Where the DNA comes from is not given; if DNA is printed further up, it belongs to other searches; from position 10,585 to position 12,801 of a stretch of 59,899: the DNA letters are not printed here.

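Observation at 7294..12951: Single-polypeptide FAAL-ACP-C-FkbH-PCP starter predicted to build an O-acyl-glycerate cap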

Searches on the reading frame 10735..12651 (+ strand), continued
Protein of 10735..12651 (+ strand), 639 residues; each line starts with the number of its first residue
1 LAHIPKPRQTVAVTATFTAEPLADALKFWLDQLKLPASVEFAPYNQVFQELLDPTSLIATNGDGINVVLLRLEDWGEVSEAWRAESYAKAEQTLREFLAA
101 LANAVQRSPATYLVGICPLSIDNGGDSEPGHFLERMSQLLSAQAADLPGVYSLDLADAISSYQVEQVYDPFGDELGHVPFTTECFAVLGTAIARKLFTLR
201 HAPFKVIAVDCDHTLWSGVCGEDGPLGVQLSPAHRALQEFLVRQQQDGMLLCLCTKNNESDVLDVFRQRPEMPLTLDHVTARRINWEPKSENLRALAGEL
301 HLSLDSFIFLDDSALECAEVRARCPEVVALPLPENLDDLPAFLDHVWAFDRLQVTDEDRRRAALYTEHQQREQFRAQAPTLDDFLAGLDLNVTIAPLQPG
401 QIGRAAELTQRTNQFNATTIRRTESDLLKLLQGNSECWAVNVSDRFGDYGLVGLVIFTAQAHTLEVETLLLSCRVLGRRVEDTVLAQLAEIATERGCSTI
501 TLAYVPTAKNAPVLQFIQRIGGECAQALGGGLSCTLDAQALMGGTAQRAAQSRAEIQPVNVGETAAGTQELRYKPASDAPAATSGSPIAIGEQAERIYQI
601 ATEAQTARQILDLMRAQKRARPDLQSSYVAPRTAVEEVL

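Call 76: search_protein_families(library=pfam, proteins=[L061:6736-7683:+, L061:7676-8968:+, L061:9024-9788:+, L061:9941-12160:+, L061:12033-13397:+, L061:13398-15455:+, L061:4616-6649:-, L080:13483-15531:+, L080:4931-6469:+, L080:1411-4584:+], max_evalue=0.001)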
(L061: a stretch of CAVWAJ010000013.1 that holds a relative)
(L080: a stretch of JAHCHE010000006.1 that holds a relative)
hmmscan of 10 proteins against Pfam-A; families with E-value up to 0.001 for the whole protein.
L061:6736-7683:+ (315 aa): 2 families
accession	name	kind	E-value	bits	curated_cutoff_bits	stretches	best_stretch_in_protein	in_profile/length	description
PF01261.30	AP_endonuc_2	-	4.9e-30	105.5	31.1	1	65-309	2-245/249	Xylose isomerase-like TIM barrel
PF04055.27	Radical_SAM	-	0.00051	20.7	29.5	0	130-222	25-113/166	Radical SAM superfamily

L061:7676-8968:+ (430 aa): 4 families
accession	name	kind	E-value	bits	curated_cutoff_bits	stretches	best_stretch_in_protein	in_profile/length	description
PF01408.29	GFO_IDH_MocA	-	7.3e-19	69.1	24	1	45-175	1-118/120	Oxidoreductase family, NAD-binding Rossmann fold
PF22725.1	GFO_IDH_MocA_C3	-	5.8e-11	42.9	27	1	188-320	2-122/124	GFO/IDH/MocA C-terminal domain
PF03435.24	Sacchrp_dh_NADP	-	1.3e-06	29.2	25.1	1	47-148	1-97/129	Saccharopine dehydrogenase NADP binding domain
PF02894.22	GFO_IDH_MocA_C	-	0.001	19.4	22.9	0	192-325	2-135/218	Oxidoreductase family, C-terminal alpha/beta domain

L061:9024-9788:+ (254 aa): 1 family
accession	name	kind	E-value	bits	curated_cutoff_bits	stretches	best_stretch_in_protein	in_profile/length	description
PF01061.29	ABC2_membrane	-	3.5e-18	66.3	26.9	1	12-214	5-210/211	ABC-2 type transporter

L061:9941-12160:+ (739 aa): 1 family
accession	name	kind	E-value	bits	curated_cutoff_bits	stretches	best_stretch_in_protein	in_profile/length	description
PF00550.31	PP-binding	-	3.2e-13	50.2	20.8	1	630-695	1-67/67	Phosphopantetheine attachment site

L061:12033-13397:+ (454 aa): 4 families
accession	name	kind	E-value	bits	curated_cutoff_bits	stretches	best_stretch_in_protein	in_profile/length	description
PF00534.26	Glycos_transf_1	-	5.8e-10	39.4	26.4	1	280-337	71-129/172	Glycosyl transferases group 1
PF13692.12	Glyco_trans_1_4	-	2.2e-09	38.2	27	1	281-347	58-125/142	Glycosyl transferases group 1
PF13439.12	Glyco_transf_4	-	4.5e-09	37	28.5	1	60-221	2-166/170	Glycosyltransferase Family 4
PF20706.3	GT4-conflict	-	1.9e-07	30.8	26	1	296-399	278-370/385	Family 4 Glycosyltransferase in conflict systems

L061:13398-15455:+ (685 aa): 7 families
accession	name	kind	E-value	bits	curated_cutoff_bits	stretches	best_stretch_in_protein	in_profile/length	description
PF00975.26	Thioesterase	-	6.7e-42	144.7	26.4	1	451-668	2-222/226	Thioesterase domain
PF13692.12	Glyco_trans_1_4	-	8.3e-11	42.8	27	1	233-319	34-124/142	Glycosyl transferases group 1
PF13579.12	Glyco_trans_4_4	-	2.6e-10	41.3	29.7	1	20-188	1-152/158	Glycosyl transferase 4-like domain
PF12697.13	Abhydrolase_6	-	1.1e-08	36.5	26.3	1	459-665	8-215/217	Alpha/beta hydrolase family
PF00534.26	Glycos_transf_1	-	1.1e-08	35.2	26.4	1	250-311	68-130/172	Glycosyl transferases group 1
PF13439.12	Glyco_transf_4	-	5.7e-07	30.2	28.5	1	20-188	2-161/170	Glycosyltransferase Family 4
PF20706.3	GT4-conflict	-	3.5e-06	26.7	26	0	265-365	274-363/385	Family 4 Glycosyltransferase in conflict systems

L061:4616-6649:- (677 aa): 5 families
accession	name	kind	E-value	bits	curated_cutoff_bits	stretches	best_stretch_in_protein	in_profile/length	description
PF02065.24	Melibiase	-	4.5e-16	59.2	27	1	314-488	67-241/347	Melibiase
PF02638.21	GHL10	-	4.4e-05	23.2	27.9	1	344-438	64-164/311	Glycosyl hydrolase-like 10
PF14871.12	GHL6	-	4.7e-05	24.1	35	1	328-433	27-129/132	Hypothetical glycosyl hydrolase 6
PF19773.5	DUF6259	-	4.8e-05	23.1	28.7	1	252-452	5-217/300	Domain of unknown function (DUF6259)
PF14885.12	GHL15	-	0.00032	21.2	27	1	377-439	39-99/271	Hypothetical glycosyl hydrolase family 15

L080:13483-15531:+ (682 aa): 9 families
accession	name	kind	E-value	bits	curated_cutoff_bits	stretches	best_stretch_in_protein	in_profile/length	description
PF00975.26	Thioesterase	-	1.5e-43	150.1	26.4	1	453-675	2-223/226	Thioesterase domain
PF13692.12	Glyco_trans_1_4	-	5.1e-09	37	27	1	243-312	48-120/142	Glycosyl transferases group 1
PF13439.12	Glyco_transf_4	-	1.3e-07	32.2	28.5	1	16-180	2-155/170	Glycosyltransferase Family 4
PF00534.26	Glycos_transf_1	-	1.6e-07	31.4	26.4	1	246-306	68-129/172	Glycosyl transferases group 1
PF12697.13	Abhydrolase_6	-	7.2e-07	30.5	26.3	1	481-670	31-214/217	Alpha/beta hydrolase family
PF00561.26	Abhydrolase_1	-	3.3e-06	27.4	25.8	0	613-665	200-243/245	alpha/beta hydrolase fold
PF13579.12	Glyco_trans_4_4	-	3.7e-05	24.6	29.7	1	16-184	1-153/158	Glycosyl transferase 4-like domain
PF12146.15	Hydrolase_4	-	0.00016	21.5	27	1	511-558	70-114/239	Serine aminopeptidase, S33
PF20706.3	GT4-conflict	-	0.00046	19.7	26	0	260-361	273-363/385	Family 4 Glycosyltransferase in conflict systems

L080:4931-6469:+ (512 aa): 1 family
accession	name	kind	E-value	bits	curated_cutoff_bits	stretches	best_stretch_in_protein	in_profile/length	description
PF07681.17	DoxX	-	9e-05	23.5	23.6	1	16-104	3-79/85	DoxX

L080:1411-4584:+ (1057 aa): 2 families
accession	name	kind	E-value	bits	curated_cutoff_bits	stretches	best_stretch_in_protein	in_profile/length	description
PF00873.25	ACR_tran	-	2e-162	542.7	28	1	17-1050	5-1020/1021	AcrB/AcrD/AcrF family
PF02355.23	SecD_SecF_C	-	4.3e-06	26.7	20.5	1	344-470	31-155/189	Protein export membrane protein SecD/SecF, C-terminal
